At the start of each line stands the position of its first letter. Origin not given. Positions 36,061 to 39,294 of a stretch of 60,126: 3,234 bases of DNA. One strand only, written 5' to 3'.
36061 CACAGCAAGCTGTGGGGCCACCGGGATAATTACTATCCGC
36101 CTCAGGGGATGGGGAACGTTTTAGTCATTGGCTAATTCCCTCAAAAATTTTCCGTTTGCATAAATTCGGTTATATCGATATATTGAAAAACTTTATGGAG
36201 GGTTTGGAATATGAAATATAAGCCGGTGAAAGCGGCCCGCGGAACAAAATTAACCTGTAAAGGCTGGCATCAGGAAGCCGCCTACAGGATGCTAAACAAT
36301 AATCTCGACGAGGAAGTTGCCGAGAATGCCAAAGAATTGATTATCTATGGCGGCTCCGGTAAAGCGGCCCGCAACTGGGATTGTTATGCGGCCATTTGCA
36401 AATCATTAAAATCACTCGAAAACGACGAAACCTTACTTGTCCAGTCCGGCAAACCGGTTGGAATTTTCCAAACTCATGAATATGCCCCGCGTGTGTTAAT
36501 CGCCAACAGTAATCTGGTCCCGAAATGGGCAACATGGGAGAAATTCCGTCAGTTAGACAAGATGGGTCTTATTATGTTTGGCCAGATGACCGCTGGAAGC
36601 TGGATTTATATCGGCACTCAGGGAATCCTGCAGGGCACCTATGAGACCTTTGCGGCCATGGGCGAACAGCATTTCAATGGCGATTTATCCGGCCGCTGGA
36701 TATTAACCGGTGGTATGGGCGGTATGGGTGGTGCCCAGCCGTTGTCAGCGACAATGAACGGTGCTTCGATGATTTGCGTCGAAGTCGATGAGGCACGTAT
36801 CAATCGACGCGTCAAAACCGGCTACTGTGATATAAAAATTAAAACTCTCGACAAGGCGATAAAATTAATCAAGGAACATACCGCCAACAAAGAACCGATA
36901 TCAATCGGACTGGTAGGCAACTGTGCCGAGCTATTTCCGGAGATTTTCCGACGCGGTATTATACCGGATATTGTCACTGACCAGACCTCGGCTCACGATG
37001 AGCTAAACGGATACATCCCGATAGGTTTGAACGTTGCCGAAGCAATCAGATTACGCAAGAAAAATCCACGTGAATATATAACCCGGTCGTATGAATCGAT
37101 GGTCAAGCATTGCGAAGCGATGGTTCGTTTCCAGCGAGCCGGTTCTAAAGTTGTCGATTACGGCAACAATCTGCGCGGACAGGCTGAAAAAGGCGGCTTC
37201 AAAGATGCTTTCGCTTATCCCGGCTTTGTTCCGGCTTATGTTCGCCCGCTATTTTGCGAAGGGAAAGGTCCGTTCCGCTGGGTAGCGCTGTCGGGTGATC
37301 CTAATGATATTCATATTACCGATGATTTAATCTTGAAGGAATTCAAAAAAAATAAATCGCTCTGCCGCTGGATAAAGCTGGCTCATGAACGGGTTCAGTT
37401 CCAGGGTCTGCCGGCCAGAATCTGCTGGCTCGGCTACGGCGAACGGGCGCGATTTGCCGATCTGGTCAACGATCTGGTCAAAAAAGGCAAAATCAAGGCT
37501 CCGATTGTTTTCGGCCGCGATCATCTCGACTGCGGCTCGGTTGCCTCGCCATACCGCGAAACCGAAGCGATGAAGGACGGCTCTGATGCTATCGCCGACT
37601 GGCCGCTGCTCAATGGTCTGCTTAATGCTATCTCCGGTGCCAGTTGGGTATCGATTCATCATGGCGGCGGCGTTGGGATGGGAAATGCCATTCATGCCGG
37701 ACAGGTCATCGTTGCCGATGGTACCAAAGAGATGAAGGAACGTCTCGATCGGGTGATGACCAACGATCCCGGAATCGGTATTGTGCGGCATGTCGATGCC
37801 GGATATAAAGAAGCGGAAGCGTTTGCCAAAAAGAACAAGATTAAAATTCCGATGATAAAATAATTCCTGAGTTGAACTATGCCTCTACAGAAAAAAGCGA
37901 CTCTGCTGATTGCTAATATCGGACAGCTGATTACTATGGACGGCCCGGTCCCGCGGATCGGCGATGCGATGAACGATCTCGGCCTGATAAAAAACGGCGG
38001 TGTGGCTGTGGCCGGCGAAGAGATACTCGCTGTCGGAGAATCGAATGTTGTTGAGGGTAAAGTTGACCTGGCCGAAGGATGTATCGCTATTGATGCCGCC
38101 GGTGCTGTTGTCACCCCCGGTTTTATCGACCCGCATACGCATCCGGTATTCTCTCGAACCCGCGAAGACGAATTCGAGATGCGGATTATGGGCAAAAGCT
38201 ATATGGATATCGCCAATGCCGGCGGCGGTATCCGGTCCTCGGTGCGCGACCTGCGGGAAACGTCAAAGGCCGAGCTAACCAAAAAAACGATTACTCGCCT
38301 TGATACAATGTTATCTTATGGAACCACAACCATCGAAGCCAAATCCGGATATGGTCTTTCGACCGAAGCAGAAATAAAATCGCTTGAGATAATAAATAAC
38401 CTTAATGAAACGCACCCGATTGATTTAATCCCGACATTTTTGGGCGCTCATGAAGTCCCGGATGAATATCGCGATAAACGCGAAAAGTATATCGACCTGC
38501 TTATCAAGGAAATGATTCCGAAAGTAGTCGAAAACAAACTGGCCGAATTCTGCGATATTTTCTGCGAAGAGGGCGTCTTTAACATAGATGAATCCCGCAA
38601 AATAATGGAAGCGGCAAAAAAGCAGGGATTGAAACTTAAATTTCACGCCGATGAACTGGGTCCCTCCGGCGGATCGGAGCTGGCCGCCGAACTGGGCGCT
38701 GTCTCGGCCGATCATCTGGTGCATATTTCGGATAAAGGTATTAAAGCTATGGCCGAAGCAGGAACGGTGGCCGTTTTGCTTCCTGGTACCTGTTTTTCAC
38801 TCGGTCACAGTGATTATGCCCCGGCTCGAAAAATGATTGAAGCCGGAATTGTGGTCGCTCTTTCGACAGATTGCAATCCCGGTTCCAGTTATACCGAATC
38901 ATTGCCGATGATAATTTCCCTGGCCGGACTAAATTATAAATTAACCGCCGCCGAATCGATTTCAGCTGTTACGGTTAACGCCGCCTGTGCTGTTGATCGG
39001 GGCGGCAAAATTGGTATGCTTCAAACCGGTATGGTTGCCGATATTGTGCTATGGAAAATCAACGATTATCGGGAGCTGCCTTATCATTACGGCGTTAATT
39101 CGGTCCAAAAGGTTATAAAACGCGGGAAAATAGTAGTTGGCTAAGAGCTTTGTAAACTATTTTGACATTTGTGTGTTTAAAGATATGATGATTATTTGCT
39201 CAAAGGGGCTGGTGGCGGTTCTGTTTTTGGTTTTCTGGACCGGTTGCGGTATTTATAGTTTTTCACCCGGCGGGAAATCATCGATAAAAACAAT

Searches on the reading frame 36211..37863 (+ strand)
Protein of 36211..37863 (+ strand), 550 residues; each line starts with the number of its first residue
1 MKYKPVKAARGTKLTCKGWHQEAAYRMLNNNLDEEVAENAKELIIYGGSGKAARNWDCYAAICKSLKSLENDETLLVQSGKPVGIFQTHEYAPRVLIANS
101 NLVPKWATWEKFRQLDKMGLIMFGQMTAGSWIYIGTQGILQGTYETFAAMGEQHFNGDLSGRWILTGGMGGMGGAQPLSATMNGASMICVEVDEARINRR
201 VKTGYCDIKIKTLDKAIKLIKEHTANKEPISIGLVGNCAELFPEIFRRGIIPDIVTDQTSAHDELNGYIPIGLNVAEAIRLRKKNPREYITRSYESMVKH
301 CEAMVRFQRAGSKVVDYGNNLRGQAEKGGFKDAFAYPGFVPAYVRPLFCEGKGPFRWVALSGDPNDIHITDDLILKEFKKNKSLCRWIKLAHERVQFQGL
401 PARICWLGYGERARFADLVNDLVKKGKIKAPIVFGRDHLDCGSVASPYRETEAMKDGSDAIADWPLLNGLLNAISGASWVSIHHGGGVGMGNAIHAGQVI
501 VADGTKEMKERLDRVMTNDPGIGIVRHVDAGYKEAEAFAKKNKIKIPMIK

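Call 28: search_protein_families(library=pfam, proteins=[window:36211-37863:+], max_evalue=0.001)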
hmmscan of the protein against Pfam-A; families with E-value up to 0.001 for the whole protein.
window:36211-37863:+ (550 aa): 3 families
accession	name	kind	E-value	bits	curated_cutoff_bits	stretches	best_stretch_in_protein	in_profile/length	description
PF17392.7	Urocanase_C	-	3.8e-94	314.1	23.6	1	346-540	1-195/196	Urocanase C-terminal domain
PF01175.24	Urocanase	-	2.7e-89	298.8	23.2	1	135-343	1-209/209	Urocanase Rossmann-like domain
PF17391.7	Urocanase_N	-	2.5e-60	202.3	23.2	1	6-132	1-127/127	Urocanase N-terminal domain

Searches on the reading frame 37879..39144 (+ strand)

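Call 28: search_protein_families(library=pfam, proteins=[window:37879-39144:+], max_evalue=0.001)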
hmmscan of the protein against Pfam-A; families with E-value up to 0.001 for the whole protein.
window:37879-39144:+ (421 aa): 2 families
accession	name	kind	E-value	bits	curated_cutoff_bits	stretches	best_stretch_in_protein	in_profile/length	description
PF01979.26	Amidohydro_1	-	2.7e-21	76.6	25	1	77-419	1-345/345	Amidohydrolase family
PF07969.17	Amidohydro_3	-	2.9e-20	73.6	29.7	2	127-420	151-472/472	Amidohydrolase family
